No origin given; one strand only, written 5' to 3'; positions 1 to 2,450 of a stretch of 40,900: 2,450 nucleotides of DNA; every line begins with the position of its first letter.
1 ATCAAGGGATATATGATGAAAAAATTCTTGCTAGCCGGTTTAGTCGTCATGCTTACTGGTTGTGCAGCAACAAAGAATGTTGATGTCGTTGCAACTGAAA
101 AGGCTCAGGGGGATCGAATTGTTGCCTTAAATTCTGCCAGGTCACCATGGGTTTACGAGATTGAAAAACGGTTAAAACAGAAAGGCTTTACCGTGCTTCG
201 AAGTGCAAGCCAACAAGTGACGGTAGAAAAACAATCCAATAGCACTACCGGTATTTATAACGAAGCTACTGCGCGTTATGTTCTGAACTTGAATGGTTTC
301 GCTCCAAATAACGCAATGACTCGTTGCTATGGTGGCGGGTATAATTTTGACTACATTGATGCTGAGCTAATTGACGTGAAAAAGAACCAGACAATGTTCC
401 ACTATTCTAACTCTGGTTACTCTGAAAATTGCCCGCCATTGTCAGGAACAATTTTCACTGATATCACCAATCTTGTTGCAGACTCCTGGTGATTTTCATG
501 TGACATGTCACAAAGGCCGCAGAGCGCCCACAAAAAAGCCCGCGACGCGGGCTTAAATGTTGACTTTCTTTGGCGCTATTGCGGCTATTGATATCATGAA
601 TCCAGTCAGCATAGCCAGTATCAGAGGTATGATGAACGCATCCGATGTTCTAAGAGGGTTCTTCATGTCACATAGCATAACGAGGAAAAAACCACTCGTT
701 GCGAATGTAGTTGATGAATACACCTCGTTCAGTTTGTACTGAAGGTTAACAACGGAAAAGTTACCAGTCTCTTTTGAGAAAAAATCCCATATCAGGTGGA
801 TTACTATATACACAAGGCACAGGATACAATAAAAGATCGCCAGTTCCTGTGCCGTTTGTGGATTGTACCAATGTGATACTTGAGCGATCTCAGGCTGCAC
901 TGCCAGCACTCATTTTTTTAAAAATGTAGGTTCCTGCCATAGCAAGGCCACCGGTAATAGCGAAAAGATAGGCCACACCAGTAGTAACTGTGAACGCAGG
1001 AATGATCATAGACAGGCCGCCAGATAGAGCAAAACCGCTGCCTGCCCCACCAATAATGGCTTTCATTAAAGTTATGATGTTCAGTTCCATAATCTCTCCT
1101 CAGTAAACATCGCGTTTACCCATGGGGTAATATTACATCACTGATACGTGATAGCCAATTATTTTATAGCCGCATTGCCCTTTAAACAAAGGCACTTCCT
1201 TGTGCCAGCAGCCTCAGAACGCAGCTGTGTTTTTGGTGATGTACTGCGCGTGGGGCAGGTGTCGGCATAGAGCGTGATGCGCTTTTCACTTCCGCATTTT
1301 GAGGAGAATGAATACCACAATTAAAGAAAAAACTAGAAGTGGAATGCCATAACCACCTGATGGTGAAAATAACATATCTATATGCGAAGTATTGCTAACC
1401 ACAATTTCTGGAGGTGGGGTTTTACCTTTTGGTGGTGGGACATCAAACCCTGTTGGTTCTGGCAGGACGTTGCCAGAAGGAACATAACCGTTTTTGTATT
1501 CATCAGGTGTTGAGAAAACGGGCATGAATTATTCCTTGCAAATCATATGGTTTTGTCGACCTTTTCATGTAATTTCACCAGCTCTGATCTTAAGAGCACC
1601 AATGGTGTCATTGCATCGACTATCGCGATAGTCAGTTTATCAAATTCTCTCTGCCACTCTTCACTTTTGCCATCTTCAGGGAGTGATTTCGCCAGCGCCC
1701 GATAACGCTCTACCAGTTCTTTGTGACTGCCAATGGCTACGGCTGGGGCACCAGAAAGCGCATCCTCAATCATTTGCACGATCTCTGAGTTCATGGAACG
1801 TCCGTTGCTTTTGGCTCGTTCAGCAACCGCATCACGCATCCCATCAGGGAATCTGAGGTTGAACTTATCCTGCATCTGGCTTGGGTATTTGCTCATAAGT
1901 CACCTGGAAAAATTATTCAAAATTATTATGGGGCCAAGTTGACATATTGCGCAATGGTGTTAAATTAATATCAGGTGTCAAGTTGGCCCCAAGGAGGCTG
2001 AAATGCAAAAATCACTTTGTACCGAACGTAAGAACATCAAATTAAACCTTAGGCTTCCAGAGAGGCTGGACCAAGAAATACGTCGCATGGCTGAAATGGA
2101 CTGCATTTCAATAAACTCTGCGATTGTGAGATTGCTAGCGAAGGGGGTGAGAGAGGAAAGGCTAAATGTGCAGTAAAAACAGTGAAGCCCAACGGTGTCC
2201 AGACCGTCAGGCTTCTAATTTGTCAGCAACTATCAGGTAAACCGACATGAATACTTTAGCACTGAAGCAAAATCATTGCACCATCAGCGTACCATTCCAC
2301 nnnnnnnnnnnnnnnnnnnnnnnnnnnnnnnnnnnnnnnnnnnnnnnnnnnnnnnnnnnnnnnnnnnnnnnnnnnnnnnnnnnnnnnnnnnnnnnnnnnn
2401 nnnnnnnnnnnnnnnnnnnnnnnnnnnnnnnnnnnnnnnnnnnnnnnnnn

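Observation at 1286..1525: Membrane-anchored mimic of the ejection-protein N-terminus in the sieA-equivalent locus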

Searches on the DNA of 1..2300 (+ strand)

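Call 7: search_dna_similar(query=window:1-2300:+, collection=phages, mode=near, max_rows=30)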
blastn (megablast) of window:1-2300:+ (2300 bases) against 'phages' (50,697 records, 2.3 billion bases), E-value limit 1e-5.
No match.

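Call 9: search_dna_similar(query=window:1-2300:+, collection=ecoli_genomes, mode=near, max_rows=20)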
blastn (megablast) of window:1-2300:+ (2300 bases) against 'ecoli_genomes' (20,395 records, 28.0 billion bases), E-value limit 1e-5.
Records with a match: 3; places in all: 3; records where one place covers at least 80% of the query: 0.
Genomes with a match: 3 of 5426; with a place that covers at least 80% of the query: 0. Places per genome that has any: lowest 1, median 1, highest 1. On chromosomes: 3 places; on plasmids: 0.
Best place of each record, by identity: 80-90% 3.
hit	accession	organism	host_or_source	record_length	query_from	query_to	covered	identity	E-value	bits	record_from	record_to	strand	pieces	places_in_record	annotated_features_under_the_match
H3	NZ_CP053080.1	Escherichia coli strain HB37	chicken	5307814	529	1136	26%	86.9%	0e+0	682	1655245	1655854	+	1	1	hypothetical protein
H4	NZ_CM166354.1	Escherichia coli strain CH468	Homo sapiens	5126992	528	1131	26%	85.1%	6e-173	617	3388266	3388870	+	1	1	hypothetical protein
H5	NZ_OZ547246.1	Escherichia coli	Homo sapiens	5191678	529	1090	24%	88.4%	0e+0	678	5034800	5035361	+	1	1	hypothetical protein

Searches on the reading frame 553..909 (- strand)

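Call 10: search_protein_families(library=phrogs, proteins=[window:553-909:-], max_evalue=0.01)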
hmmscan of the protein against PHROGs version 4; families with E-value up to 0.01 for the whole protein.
window:553-909:- (118 aa): 1 family
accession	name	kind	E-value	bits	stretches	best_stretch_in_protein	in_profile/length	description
phrog_36716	-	unknown function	4.2e-57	191.6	1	33-118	1-86/86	-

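Call 11: search_protein_families(library=pfam, proteins=[window:553-909:-], max_evalue=0.01)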
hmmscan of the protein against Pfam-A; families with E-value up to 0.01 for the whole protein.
window:553-909:- (118 aa): 0 families

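Call 27: search_protein_families(library=padloc, proteins=[window:553-909:-], max_evalue=1)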
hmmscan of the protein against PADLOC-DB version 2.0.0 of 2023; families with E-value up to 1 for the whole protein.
window:553-909:- (118 aa): 0 families

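Call 28: search_protein_families(library=ncbifam, proteins=[window:553-909:-], max_evalue=1)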
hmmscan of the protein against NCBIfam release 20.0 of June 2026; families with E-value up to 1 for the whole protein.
window:553-909:- (118 aa): 1 family
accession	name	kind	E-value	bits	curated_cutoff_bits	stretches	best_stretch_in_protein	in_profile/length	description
NF007887.0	PRK10591.2-1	equivalog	0.11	12.6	144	1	11-42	43-74/101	hypothetical protein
